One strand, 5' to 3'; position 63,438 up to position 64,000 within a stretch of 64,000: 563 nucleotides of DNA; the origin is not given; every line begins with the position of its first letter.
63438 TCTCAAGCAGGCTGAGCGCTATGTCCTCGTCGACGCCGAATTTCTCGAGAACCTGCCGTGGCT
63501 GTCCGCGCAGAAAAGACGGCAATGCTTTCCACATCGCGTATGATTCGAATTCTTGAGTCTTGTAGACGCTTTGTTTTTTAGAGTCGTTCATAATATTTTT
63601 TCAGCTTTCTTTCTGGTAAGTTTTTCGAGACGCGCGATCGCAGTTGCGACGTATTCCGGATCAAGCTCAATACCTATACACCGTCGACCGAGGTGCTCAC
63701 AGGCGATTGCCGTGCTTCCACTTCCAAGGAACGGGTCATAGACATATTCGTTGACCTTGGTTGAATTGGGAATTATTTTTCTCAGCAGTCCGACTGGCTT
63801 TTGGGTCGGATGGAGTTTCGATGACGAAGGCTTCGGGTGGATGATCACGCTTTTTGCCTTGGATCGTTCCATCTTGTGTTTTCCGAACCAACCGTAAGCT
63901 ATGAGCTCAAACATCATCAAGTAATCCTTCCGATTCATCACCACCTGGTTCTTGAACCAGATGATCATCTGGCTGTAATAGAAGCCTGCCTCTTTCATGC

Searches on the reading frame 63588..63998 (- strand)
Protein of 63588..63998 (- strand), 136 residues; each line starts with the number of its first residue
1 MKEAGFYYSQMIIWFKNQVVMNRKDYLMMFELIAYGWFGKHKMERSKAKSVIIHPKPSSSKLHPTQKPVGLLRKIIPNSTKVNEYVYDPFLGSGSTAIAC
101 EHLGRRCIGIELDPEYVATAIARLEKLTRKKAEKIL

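Call 64: search_protein_families(library=phrogs, proteins=[window:63588-63998:-], max_evalue=0.01)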
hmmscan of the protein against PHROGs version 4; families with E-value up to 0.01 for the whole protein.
window:63588-63998:- (136 aa): 11 families
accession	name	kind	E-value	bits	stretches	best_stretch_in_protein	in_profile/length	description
phrog_498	-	other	1e-41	144.2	1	1-133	290-428/633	DNA methyltransferase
phrog_67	-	other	4.1e-33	116.4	1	4-132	209-351/743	DNA methyltransferase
phrog_3008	-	other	2.7e-29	103.2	1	55-132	142-219/244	DNA methyltransferase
phrog_18293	-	other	2.9e-20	73.4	1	48-133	31-116/119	methyltransferase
phrog_23085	-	unknown function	3.3e-20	73.2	1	30-130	4-111/138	-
phrog_8769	-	other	8.3e-16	58.6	1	79-126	8-55/71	methyltransferase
phrog_6952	-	other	2.8e-14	54.4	1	62-127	113-178/181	DNA methyltransferase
phrog_23148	-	unknown function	1.8e-09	38.9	1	61-125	83-147/165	-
phrog_16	-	DNA, RNA and nucleotide metabolism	3.5e-05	23.2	1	74-133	859-918/986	DNA helicase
phrog_18146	-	other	0.00024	21.1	1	71-133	57-120/452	DNA methyltransferase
phrog_23224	-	other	0.0029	18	1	32-129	199-297/305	DNA methyltransferase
